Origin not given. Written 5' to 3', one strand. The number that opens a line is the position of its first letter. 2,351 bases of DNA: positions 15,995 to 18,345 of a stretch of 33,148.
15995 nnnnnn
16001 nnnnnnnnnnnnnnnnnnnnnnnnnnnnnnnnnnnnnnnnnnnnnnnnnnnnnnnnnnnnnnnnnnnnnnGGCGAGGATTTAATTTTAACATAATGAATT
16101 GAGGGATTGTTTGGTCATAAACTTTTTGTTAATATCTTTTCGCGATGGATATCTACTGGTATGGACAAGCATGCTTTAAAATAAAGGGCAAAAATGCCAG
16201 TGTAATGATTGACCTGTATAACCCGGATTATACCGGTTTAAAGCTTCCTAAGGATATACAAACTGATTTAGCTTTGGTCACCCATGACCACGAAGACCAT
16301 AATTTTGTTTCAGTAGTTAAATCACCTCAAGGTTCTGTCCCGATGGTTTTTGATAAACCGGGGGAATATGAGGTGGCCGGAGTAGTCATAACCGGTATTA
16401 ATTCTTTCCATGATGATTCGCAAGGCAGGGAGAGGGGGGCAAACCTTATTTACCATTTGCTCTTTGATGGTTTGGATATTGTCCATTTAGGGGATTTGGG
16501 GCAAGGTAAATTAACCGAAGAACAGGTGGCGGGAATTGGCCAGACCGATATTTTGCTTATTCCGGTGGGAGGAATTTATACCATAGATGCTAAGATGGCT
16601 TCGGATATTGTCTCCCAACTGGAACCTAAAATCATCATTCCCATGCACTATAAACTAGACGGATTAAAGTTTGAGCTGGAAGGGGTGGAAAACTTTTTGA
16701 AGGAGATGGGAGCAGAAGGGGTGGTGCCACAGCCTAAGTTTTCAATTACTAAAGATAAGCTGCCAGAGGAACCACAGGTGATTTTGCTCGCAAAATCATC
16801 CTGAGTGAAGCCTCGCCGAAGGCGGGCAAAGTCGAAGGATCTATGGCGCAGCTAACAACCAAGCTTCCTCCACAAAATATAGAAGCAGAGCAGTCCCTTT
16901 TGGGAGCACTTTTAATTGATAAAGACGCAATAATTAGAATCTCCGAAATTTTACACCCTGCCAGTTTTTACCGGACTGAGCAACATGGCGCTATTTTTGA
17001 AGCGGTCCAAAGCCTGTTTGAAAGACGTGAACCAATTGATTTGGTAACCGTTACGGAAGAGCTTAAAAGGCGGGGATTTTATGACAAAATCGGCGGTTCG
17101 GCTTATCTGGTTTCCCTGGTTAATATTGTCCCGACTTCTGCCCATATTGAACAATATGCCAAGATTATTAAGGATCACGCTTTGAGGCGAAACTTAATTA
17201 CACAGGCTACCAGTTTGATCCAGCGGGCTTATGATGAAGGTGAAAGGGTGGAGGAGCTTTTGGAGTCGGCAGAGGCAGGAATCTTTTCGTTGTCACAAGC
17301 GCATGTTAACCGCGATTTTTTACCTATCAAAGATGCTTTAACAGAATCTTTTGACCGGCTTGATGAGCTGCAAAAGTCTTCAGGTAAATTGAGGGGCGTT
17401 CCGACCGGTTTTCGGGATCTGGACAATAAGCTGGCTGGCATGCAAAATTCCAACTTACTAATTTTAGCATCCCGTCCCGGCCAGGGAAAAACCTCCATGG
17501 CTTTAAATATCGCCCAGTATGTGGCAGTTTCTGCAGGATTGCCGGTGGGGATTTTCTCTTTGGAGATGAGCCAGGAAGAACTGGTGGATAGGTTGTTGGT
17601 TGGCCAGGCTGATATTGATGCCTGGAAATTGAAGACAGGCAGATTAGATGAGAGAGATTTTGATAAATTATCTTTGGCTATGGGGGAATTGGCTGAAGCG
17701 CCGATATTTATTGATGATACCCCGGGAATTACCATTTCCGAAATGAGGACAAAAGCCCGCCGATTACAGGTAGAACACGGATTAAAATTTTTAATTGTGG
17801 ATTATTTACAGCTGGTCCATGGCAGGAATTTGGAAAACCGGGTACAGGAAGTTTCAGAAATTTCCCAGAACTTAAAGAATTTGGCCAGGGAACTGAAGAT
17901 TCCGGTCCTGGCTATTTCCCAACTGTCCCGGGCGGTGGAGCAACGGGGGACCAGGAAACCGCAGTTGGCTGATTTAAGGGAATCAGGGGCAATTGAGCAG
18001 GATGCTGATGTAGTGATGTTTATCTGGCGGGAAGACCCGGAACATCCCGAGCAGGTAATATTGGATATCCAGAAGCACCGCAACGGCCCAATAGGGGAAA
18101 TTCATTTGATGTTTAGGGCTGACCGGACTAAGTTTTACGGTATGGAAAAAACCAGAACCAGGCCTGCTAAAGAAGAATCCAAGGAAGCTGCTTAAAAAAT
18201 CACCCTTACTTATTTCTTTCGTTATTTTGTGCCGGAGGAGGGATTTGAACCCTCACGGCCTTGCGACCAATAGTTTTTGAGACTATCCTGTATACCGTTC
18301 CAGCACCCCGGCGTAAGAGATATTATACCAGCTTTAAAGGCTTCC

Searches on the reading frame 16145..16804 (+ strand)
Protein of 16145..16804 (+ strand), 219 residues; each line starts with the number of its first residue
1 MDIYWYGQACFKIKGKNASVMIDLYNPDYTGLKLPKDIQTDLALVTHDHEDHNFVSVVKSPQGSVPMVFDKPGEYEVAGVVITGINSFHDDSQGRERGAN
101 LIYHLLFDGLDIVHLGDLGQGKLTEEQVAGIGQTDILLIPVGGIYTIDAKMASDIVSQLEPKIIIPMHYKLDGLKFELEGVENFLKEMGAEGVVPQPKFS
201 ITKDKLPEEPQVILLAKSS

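Call 61: search_protein_families(library=ncbifam, proteins=[window:16145-16804:+], max_evalue=0.00001)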
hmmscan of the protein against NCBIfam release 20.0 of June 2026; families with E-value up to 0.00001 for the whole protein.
window:16145-16804:+ (219 aa): 1 family
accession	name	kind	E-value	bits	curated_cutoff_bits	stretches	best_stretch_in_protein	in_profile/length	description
NF001911.0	PRK00685.1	equivalog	8.4e-19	68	144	2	72-170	92-195/228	metal-dependent hydrolase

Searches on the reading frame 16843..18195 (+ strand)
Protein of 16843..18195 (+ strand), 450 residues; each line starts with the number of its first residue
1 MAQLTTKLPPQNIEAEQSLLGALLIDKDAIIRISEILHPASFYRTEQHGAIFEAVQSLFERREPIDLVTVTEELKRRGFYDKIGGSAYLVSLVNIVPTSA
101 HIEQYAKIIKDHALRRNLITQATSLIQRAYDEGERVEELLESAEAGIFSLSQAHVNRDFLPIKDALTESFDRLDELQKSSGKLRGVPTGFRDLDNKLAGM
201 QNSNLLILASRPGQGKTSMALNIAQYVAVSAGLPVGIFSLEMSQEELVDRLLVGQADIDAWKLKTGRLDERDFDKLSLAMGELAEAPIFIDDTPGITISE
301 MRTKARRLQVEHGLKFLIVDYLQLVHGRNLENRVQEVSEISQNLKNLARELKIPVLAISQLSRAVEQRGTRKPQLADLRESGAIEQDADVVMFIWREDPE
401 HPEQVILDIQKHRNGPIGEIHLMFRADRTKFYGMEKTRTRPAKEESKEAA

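Call 61: search_protein_families(library=ncbifam, proteins=[window:16843-18195:+], max_evalue=0.00001)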
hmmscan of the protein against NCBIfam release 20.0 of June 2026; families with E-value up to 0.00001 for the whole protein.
window:16843-18195:+ (450 aa): 16 families
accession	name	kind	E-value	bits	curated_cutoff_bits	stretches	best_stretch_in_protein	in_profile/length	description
NF004384.0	PRK05748.1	equivalog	6.2e-158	526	525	1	5-440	6-448/452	replicative DNA helicase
TIGR00665.1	DnaB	equivalog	5.2e-156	519.8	385.25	1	8-434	1-433/435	replicative DNA helicase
NF005852.0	PRK07773.1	equivalog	3.4e-151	505.4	780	2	6-383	21-398/886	replicative DNA helicase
NF004109.0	PRK05595.1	equivalog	7.8e-134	446.7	737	1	9-435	8-439/444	replicative DNA helicase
NF006606.0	PRK09165.1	equivalog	6.3e-132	440.6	540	1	5-398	17-429/497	replicative DNA helicase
TIGR03600.1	phage_DnaB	exception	2.9e-120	402.1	498.65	1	12-424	1-421/421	phage replicative helicase, DnaB family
NF005424.0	PRK07004.1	equivalog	3.5e-118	395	834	1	6-433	12-450/460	replicative DNA helicase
NF006443.0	PRK08760.1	equivalog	4.1e-116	388.1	741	1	7-433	31-466/476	replicative DNA helicase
NF004967.0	PRK06321.1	equivalog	2.8e-108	362.8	751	1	5-432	12-463/472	replicative DNA helicase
NF040583.1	dnaB_SPI-7_type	exception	8.8e-108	361.1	655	1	11-432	3-432/434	SPI-7-type island replicative DNA helicase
NF006458.0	PRK08840.1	equivalog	2.4e-107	359.5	884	1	6-431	17-453/464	replicative DNA helicase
NF005945.0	PRK08006.1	equivalog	1.3e-106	357.2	898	1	6-431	24-460/471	replicative DNA helicase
NF005369.0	PRK06904.1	equivalog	1.1e-105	354.2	809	1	6-434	22-464/474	replicative DNA helicase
NF006306.0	PRK08506.1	equivalog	3.8e-100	335.8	596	1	11-398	5-388/472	replicative DNA helicase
NF005240.0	PRK06749.1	subfamily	5.9e-87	292.2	686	1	11-433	4-426/428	replicative DNA helicase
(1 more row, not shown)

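Call 65: find_encoding_contigs(protein=window:16843-18195:+, flank=1000, max_places=3)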
Protein window:16843-18195:+ (450 aa): no gene with exactly this product is on record in the collection.
